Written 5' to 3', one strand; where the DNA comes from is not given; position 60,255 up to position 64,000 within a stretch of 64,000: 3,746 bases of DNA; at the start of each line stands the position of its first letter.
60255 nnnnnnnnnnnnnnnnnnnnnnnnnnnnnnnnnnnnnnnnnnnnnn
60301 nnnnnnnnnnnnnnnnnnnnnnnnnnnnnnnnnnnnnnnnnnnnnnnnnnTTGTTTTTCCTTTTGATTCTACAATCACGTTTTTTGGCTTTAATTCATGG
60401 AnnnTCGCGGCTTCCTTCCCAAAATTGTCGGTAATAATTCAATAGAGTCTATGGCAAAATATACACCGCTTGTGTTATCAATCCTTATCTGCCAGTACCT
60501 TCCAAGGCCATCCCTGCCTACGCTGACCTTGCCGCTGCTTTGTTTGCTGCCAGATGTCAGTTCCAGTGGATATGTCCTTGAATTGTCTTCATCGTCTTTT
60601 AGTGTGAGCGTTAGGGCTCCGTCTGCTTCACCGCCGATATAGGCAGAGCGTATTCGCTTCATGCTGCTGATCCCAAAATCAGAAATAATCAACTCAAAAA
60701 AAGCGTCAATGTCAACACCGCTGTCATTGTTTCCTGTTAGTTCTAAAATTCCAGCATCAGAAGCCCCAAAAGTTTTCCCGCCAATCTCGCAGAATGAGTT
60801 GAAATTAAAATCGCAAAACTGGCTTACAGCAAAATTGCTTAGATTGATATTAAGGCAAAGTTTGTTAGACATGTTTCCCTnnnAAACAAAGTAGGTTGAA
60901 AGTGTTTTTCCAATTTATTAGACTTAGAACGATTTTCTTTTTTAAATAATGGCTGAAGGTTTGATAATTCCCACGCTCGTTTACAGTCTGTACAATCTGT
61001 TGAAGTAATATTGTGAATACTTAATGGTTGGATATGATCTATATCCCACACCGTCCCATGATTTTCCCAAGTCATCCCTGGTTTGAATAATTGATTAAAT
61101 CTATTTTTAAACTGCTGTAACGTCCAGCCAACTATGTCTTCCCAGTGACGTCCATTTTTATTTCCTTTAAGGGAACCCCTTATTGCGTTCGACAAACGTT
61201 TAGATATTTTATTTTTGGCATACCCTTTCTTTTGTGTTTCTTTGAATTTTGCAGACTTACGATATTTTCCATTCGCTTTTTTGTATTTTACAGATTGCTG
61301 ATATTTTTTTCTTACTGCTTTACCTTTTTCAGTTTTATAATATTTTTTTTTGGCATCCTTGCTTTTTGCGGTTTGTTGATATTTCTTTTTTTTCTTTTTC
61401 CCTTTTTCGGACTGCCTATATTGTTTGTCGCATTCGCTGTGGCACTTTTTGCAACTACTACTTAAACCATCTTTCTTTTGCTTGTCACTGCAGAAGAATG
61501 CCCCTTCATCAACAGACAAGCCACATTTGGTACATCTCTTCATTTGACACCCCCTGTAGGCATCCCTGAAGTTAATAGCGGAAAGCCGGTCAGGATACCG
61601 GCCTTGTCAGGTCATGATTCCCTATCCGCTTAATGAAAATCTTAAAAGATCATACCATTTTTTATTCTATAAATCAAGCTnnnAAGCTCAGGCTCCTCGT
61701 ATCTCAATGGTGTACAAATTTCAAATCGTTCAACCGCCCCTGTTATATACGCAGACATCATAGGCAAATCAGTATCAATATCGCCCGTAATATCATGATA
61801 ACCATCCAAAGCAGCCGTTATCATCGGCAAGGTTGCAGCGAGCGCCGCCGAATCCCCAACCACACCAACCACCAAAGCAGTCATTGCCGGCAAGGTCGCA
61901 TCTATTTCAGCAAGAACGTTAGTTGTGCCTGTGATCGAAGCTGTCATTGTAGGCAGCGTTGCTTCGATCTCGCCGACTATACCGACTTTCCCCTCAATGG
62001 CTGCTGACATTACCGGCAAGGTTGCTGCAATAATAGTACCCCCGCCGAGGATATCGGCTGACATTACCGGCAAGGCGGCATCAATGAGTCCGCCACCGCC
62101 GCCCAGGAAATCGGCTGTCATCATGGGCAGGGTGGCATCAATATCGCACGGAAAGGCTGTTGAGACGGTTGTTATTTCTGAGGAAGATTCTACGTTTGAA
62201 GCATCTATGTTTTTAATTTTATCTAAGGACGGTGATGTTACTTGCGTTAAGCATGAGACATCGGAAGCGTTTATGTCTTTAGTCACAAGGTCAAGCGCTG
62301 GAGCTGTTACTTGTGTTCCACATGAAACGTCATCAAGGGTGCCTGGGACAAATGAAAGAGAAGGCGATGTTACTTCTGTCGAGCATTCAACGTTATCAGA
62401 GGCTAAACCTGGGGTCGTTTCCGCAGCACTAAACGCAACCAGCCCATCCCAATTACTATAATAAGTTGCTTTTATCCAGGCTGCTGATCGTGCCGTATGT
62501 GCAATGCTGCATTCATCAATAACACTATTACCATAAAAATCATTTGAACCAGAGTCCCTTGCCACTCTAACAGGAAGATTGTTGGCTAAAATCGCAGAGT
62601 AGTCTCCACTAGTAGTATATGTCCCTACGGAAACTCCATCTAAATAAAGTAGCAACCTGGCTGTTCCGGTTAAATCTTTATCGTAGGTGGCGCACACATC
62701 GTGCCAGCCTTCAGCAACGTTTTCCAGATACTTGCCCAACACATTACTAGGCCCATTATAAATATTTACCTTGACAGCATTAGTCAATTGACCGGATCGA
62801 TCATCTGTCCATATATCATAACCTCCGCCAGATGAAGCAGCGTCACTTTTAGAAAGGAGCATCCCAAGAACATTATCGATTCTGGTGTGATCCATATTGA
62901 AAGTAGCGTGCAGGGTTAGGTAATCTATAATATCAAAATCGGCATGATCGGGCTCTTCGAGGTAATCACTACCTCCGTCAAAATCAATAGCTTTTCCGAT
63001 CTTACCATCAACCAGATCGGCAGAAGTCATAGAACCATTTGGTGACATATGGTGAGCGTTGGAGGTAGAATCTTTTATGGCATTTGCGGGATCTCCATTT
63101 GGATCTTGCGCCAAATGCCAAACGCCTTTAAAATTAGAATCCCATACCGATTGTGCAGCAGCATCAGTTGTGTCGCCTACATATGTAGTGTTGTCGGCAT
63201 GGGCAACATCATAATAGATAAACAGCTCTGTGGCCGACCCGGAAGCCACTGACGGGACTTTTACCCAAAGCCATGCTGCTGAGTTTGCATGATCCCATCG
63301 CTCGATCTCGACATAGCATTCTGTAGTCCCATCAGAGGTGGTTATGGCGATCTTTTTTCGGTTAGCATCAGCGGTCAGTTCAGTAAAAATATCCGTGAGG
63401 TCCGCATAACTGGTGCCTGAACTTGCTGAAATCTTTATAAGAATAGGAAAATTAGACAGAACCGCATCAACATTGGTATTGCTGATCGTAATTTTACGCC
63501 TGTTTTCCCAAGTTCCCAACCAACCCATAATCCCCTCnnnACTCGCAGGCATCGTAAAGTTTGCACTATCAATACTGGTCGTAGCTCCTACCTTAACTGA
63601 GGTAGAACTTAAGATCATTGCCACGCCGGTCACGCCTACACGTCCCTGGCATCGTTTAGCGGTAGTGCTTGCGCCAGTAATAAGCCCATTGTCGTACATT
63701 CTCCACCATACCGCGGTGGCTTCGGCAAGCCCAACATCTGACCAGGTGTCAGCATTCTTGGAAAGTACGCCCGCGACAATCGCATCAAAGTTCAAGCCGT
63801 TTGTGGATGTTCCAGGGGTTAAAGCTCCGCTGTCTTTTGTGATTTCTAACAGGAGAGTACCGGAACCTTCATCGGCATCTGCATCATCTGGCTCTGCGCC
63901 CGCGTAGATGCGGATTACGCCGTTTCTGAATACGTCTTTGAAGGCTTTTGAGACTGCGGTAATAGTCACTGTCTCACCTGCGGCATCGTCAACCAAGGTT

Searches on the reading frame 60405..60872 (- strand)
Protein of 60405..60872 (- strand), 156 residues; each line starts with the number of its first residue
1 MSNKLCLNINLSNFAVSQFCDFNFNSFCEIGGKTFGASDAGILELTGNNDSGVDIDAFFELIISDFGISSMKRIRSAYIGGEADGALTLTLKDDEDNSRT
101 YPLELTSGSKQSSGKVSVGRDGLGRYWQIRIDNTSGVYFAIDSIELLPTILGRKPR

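Call 19: search_protein_families(library=phrogs, proteins=[window:60405-60872:-], max_evalue=0.001)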
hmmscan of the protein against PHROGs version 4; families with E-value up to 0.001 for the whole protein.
window:60405-60872:- (156 aa): 2 families
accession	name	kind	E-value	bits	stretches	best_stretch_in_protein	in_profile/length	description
phrog_26502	-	head and packaging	9.8e-22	78.2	1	8-146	471-607/620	virion structural protein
phrog_12240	-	unknown function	2.7e-05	24.8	1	10-131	241-364/387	-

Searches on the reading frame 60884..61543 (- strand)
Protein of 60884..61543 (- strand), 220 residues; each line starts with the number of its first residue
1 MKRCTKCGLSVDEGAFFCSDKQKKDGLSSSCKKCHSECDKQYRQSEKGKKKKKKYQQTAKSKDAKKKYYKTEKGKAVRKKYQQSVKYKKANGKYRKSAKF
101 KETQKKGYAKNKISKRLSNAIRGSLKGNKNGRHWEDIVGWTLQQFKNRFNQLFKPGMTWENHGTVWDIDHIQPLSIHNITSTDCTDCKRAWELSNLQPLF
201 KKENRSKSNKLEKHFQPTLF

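Call 19: search_protein_families(library=phrogs, proteins=[window:60884-61543:-], max_evalue=0.001)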
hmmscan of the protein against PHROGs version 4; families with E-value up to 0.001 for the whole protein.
window:60884-61543:- (220 aa): 3 families
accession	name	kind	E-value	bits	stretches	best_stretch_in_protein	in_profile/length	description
phrog_1035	-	DNA, RNA and nucleotide metabolism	2.5e-10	41.7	1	1-216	63-219/271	endonuclease VII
phrog_2340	-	DNA, RNA and nucleotide metabolism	1.3e-06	29.7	1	1-106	8-117/171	endonuclease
phrog_28061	-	unknown function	0.00028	22.3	1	157-210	6-56/62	-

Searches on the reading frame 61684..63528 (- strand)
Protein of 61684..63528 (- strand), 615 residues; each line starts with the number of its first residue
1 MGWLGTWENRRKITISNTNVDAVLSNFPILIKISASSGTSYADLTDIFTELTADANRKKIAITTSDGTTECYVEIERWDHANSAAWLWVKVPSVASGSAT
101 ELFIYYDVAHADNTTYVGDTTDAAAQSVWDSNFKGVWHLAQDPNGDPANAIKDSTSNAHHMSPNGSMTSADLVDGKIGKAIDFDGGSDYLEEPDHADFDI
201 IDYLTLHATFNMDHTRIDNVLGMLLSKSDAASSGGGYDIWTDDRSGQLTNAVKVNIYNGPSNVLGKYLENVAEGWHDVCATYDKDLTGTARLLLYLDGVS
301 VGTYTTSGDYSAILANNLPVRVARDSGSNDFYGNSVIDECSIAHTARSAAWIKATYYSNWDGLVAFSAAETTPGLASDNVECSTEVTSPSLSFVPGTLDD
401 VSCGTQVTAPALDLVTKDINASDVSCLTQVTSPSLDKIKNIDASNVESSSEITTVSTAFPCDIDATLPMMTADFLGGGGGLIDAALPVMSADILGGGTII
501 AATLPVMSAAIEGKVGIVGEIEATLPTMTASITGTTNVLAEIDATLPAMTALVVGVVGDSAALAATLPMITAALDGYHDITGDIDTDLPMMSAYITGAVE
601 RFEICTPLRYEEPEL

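Call 19: search_protein_families(library=phrogs, proteins=[window:61684-63528:-], max_evalue=0.001)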
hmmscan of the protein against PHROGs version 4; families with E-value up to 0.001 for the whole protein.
window:61684-63528:- (615 aa): 0 families

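Call 36: search_protein_families(library=pfam, proteins=[window:61684-63528:-], max_evalue=0.01)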
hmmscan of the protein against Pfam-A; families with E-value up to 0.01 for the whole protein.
window:61684-63528:- (615 aa): 1 family
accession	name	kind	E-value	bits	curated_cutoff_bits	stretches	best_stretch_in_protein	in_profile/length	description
PF10102.14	DUF2341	-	1.1e-05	26.2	23.4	1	59-121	4-68/84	Domain of unknown function (DUF2341)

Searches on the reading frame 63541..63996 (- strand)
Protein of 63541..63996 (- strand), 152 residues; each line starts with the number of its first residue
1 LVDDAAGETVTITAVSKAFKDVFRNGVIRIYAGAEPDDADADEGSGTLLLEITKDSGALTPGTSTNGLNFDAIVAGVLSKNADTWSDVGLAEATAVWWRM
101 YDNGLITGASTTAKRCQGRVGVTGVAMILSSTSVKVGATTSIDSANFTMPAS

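Call 19: search_protein_families(library=phrogs, proteins=[window:63541-63996:-], max_evalue=0.001)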
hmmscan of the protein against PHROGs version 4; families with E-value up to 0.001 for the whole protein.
window:63541-63996:- (152 aa): 1 family
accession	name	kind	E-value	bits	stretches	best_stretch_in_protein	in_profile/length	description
phrog_3758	-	head and packaging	2e-14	54.7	1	12-151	14-139/140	virion structural protein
